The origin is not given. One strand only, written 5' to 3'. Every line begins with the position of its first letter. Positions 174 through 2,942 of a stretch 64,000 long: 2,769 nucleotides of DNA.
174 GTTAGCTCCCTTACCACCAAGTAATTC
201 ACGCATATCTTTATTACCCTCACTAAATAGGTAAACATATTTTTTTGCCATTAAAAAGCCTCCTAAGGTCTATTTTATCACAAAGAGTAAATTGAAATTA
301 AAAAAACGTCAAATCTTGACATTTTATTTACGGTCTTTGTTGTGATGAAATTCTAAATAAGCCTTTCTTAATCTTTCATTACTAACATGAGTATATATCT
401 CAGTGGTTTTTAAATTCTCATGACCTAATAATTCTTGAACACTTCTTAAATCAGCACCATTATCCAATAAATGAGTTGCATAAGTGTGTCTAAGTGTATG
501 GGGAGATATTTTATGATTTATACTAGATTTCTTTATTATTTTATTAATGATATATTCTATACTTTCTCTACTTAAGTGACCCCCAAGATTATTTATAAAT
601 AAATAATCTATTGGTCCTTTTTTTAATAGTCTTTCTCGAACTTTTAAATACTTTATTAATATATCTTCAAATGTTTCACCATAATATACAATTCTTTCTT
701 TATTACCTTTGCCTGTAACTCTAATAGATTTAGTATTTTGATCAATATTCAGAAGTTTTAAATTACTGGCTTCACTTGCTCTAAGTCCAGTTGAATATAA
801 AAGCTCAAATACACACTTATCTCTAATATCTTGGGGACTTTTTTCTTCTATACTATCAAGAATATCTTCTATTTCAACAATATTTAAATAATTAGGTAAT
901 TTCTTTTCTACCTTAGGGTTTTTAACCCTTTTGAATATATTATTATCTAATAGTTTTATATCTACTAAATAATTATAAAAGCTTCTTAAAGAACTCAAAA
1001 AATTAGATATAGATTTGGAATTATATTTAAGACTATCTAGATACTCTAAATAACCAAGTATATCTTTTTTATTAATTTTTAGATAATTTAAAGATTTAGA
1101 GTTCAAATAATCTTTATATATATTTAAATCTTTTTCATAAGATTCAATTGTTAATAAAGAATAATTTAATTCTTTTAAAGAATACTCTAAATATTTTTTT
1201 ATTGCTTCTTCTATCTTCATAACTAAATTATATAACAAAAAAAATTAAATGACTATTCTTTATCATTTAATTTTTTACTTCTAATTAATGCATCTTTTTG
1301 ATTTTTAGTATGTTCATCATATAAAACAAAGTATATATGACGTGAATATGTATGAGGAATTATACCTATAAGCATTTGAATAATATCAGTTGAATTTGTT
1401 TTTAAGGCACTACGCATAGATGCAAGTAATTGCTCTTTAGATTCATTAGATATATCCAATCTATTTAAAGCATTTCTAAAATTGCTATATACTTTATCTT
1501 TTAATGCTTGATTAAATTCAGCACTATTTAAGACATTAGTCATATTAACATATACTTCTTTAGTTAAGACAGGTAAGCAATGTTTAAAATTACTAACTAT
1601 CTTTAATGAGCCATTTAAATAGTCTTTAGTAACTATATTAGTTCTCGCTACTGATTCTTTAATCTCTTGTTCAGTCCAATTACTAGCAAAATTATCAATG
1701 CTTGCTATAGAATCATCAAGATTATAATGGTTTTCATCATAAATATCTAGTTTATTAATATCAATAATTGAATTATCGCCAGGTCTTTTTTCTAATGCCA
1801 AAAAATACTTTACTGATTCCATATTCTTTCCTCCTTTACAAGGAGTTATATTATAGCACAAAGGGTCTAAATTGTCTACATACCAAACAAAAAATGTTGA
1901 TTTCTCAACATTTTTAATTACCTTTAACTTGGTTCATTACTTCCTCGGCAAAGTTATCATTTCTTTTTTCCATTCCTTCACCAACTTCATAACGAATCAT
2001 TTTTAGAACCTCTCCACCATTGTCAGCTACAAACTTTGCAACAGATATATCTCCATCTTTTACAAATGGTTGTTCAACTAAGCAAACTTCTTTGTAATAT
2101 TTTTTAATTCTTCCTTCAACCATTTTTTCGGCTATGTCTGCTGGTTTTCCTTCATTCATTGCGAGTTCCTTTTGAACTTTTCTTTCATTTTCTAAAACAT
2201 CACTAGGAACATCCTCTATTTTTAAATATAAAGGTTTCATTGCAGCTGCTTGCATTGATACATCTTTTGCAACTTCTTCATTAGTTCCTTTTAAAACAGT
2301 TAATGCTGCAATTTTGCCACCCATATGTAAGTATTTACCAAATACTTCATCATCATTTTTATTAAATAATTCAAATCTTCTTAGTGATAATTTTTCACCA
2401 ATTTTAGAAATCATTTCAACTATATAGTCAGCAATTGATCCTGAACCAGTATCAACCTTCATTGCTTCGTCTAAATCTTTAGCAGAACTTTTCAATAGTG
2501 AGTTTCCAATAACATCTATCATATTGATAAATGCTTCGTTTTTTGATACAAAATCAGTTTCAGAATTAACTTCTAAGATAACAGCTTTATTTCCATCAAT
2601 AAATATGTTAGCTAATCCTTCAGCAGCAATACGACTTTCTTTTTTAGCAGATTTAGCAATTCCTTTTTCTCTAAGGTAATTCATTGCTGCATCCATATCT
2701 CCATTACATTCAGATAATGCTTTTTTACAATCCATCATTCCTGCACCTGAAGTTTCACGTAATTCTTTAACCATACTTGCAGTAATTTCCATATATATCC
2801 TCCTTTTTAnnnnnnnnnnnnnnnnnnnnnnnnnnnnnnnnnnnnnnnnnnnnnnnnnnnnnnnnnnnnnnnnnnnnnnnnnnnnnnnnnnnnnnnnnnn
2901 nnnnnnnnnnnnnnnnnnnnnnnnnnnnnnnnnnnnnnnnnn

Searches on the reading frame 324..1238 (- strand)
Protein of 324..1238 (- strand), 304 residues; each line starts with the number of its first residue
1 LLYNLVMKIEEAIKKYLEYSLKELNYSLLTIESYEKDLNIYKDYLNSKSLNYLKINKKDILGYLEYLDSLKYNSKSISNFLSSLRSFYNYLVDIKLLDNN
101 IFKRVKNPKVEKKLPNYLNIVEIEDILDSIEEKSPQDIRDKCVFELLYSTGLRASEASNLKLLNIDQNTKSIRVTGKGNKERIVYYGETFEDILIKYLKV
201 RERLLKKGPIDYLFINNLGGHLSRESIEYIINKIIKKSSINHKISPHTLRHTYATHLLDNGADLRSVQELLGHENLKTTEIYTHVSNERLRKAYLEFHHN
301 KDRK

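Call 80: search_protein_families(library=pfam, proteins=[window:324-1238:-], max_evalue=0.001)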
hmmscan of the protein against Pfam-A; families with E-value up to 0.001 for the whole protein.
window:324-1238:- (304 aa): 4 families
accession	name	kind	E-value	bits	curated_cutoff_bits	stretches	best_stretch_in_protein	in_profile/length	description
PF00589.27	Phage_integrase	-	4.3e-46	157.3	27.1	1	121-288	6-171/172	Phage integrase family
PF02899.23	Phage_int_SAM_1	-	1.7e-14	54.2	22.3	1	13-93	1-81/83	Phage integrase, N-terminal SAM-like domain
PF13495.12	Phage_int_SAM_4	-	3.7e-05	24.5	27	1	24-96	12-83/85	Phage integrase, N-terminal SAM-like domain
PF13102.12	Phage_int_SAM_5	-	0.00011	22.9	22.3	1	14-104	7-95/98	Phage integrase SAM-like domain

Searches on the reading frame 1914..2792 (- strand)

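Call 80: search_protein_families(library=pfam, proteins=[window:1914-2792:-], max_evalue=0.001)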
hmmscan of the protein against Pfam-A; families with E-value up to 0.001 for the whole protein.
window:1914-2792:- (292 aa): 2 families
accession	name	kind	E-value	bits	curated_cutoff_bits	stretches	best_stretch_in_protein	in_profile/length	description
PF00889.24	EF_TS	-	3.5e-71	239.5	27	1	70-272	1-204/204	Elongation factor TS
PF25025.1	EF-Ts_N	-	0.00046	20.5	33.2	1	5-43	14-53/60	Elongation factor Ts, mitochondrial, N-terminal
